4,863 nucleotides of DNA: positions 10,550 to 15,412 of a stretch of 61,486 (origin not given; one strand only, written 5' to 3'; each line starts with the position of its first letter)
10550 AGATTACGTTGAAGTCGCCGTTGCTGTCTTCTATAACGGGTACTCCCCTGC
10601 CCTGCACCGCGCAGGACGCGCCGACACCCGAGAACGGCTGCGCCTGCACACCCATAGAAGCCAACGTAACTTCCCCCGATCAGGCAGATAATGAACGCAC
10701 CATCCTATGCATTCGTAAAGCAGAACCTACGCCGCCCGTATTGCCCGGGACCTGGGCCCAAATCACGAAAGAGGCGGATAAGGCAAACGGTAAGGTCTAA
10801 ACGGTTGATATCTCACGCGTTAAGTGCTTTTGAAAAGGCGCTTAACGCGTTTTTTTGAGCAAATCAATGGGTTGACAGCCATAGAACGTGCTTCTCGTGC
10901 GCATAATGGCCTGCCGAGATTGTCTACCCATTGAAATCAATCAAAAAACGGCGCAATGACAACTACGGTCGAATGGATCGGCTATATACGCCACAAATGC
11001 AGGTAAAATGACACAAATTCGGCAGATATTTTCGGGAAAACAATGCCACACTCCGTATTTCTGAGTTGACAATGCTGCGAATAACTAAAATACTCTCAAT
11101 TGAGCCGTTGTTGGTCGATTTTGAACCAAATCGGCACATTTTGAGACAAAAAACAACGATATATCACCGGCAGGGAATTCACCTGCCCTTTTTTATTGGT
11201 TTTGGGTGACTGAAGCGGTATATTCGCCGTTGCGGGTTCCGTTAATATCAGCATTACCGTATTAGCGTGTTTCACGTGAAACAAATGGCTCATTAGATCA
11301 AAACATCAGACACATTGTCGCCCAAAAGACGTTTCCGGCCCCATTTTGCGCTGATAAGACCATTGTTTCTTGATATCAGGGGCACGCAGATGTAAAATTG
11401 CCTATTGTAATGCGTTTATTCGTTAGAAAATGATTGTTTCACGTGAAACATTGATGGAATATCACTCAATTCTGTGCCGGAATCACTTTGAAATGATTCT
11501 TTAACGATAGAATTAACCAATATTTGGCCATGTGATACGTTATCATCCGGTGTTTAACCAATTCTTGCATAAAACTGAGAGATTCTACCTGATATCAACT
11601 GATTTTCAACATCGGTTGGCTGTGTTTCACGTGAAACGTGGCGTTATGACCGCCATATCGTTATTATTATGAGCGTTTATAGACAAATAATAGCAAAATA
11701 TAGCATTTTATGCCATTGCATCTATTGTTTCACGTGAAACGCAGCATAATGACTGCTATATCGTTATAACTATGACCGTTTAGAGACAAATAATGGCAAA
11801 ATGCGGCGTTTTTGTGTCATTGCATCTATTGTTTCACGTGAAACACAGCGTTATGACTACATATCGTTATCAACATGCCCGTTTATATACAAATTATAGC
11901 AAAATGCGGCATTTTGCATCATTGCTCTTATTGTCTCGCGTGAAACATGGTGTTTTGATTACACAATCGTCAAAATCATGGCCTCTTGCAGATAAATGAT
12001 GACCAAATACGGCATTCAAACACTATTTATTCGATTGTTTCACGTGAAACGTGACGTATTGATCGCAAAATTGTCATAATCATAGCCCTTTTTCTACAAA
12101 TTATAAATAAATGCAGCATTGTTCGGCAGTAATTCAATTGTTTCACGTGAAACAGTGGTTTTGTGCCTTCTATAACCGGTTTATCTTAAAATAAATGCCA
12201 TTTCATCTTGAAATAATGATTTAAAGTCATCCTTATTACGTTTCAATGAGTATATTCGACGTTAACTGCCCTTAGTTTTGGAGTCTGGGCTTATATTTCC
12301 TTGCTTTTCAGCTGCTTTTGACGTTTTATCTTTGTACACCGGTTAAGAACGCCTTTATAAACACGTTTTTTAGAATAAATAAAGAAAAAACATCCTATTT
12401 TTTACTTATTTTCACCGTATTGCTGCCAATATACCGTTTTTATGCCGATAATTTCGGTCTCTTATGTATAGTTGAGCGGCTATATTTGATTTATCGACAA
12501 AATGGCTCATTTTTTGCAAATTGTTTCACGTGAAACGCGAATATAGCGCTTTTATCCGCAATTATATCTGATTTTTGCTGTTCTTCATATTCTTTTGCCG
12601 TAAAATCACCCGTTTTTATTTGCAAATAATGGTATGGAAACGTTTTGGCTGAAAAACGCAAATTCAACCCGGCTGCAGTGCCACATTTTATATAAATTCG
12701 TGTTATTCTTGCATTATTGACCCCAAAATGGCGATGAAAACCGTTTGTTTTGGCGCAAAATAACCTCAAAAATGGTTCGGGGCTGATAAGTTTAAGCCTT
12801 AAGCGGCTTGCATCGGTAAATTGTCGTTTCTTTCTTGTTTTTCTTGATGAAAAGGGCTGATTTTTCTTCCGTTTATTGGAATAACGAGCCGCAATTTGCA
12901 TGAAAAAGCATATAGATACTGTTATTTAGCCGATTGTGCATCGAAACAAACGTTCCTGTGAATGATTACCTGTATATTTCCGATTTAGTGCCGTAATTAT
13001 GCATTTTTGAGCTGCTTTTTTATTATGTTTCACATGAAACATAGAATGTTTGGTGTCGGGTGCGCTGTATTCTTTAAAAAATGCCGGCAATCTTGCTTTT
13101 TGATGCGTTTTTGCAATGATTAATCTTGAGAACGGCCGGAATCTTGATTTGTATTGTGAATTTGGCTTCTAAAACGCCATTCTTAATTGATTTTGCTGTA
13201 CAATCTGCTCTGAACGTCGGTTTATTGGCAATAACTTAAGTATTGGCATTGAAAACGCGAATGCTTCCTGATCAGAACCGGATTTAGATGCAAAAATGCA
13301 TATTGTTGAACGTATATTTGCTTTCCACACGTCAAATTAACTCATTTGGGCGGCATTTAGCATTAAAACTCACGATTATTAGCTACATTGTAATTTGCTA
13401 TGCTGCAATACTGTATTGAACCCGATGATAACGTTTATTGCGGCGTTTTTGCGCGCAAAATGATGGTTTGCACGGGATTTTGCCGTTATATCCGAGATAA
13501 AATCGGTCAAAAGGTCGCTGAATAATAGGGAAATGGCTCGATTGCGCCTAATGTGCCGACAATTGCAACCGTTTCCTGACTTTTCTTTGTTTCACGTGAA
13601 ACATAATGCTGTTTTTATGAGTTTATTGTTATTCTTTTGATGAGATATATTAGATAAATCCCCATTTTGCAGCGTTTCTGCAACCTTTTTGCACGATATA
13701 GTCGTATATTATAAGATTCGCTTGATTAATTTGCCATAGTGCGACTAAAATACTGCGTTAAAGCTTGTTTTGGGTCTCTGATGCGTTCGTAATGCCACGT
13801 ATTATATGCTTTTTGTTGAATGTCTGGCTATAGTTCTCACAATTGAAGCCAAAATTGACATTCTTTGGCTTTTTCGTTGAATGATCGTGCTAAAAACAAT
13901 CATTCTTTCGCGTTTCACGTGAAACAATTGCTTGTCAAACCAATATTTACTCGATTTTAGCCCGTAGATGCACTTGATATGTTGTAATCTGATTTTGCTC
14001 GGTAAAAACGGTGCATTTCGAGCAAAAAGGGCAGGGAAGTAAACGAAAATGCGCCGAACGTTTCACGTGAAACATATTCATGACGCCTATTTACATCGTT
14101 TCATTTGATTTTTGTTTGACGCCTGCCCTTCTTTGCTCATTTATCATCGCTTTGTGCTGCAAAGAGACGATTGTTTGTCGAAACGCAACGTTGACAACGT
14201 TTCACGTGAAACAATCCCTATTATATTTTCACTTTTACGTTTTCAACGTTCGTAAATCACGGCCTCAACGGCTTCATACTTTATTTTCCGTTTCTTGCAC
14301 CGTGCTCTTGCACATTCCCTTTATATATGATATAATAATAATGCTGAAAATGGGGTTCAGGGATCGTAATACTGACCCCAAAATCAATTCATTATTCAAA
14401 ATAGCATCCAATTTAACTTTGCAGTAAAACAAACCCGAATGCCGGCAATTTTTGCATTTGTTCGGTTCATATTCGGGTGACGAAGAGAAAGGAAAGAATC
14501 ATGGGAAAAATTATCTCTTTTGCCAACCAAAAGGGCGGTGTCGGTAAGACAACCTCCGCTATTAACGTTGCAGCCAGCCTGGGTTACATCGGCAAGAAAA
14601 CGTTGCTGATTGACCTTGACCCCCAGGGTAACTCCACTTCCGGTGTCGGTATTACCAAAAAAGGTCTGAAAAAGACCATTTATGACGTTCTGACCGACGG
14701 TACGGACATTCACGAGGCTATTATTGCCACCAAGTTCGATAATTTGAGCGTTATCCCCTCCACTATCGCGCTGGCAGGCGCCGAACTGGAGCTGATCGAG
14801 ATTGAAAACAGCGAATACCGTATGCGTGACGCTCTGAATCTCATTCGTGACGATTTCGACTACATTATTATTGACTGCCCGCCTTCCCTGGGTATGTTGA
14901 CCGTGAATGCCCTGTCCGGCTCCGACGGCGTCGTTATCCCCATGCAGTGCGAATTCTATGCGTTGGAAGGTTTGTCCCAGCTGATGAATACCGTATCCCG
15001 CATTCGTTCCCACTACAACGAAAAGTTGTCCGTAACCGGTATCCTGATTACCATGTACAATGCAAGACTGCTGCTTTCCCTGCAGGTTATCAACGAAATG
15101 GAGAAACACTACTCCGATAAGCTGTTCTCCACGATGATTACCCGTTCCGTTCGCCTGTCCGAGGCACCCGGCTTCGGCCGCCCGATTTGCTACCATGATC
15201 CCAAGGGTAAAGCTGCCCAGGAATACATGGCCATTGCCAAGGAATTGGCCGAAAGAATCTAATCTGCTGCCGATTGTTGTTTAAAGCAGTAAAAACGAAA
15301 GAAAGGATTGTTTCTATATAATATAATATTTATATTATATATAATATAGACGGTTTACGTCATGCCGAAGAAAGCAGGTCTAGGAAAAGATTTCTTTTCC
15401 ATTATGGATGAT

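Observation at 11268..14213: Centromere-like super-array: 14 parS palindromes packed into a 3-kb gene-free, AT-rich gap directly upstream of parA-parB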

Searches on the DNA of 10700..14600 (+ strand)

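Call 13: search_rna_families(source=window, start=10700, end=14600, threshold=evalue, max_evalue=1)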
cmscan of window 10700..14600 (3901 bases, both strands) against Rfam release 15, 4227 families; matches with E-value up to 1: 2.
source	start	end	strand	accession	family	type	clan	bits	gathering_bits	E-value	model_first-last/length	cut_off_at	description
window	12620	12661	+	RF01611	ceN108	Gene; snRNA; snoRNA; CD-box;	-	23.8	50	0.072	1-70/70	no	Caenorhabditis snoRNA ceN108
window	14352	14387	+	RF01792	eiav_FSE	Cis-reg; frameshift_element;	-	17.4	40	0.95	1-27/35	no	ribosomal frameshift site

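Call 63: search_dna_similar(query=window:10850-14470:+, collection=plasmids, mode=distant, max_rows=10)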
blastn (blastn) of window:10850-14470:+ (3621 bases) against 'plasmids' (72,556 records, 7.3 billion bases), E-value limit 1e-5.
No match.

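Call 72: search_dna_similar(query=window:10850-14470:+, collection=phages, mode=distant, max_rows=10)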
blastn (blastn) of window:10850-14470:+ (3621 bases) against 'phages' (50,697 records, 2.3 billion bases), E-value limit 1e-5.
No match.
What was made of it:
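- There is no similarity to plasmids or phages (calls 63, 72).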

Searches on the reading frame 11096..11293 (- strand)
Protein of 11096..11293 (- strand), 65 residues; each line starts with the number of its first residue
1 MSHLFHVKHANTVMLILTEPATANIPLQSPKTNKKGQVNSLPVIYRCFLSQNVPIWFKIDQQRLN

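Call 40: search_protein_families(library=pfam, proteins=[window:11096-11293:-], max_evalue=1)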
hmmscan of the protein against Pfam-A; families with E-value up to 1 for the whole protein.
window:11096-11293:- (65 aa): 0 families

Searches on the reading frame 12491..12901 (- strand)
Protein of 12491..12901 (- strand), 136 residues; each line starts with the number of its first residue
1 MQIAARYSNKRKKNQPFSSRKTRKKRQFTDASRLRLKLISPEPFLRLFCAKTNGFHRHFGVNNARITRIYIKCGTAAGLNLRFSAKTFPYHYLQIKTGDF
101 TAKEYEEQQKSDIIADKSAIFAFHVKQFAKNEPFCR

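Call 40: search_protein_families(library=pfam, proteins=[window:12491-12901:-], max_evalue=1)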
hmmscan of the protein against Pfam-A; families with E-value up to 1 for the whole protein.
window:12491-12901:- (136 aa): 0 families

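Call 60: search_protein_representatives(protein=window:12491-12901:-)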
Query: 136 residues. Proteins with E-value up to 0.001 (for the whole library): 2; up to 1e-10: 1; up to 1e-30: 1. The best 2 are listed.
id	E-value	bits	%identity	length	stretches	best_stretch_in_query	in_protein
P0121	1.1e-85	300.5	100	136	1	1-136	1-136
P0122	5.5e-05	39.7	38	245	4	48-85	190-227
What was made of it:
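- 10801..14500 (.): 3.7-kb gene-free, AT-rich intergenic region holding the array. The 136-aa ORF is an orphan (call 60).
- Checked: The 136-aa ORF has no homologue except itself among 1.84 billion representative proteins (call 60).
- Tried and rejected: An exhaustive HMMER search of the 136-aa ORF returned only itself and one spurious 38-residue match (call 60).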

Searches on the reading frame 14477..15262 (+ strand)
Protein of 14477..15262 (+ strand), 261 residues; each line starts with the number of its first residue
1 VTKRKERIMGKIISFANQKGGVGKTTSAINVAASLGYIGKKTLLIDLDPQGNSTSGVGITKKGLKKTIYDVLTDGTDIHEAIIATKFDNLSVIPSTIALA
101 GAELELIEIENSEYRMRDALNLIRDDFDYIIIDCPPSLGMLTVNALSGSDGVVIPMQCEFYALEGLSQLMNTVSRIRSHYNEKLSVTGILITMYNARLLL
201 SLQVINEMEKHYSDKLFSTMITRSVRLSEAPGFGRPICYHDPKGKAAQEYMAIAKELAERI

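Call 10: search_protein_families(library=pfam, proteins=[window:14477-15262:+])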
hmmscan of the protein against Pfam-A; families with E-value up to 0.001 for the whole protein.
window:14477-15262:+ (261 aa): 7 families
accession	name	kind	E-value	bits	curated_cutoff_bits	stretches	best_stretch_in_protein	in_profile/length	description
PF13614.12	AAA_31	-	3.5e-68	229.5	27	1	11-185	2-176/177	AAA domain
PF01656.29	CbiA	-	6e-24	84.8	25.4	1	13-237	1-125/125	CobQ/CobB/MinD/ParA nucleotide binding domain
PF09140.17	MipZ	-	2.1e-13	50.6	20.7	2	12-51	2-41/262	ATPase MipZ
PF10609.15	ParA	-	1.6e-09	38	27.1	1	11-176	4-163/246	NUBPL iron-transfer P-loop NTPase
PF06564.18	CBP_BcsQ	-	3.6e-09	36.9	21.3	1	13-255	4-231/234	Cellulose biosynthesis protein BcsQ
PF00142.24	Fer4_NifH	-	1.7e-08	34.7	25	1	18-259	7-246/271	4Fe-4S iron sulfur cluster binding proteins, NifH/frxC family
PF02374.21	ArsA_ATPase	-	4.6e-06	26.5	24.3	1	17-51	7-41/305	Anion-transporting ATPase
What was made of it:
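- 14501..15262 (+): parA/soj (253 aa from ATG 14501; the ORF opens at GTG 14477). Pfam AAA_31 E=3.5e-68 plus CbiA and ParA (call 10).
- On Chromosomal parS (ParB/Spo0J centromere site): AAA_31, CbiA and ParA domains at 14501-15262, ending 99 bp before parB (call 10).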
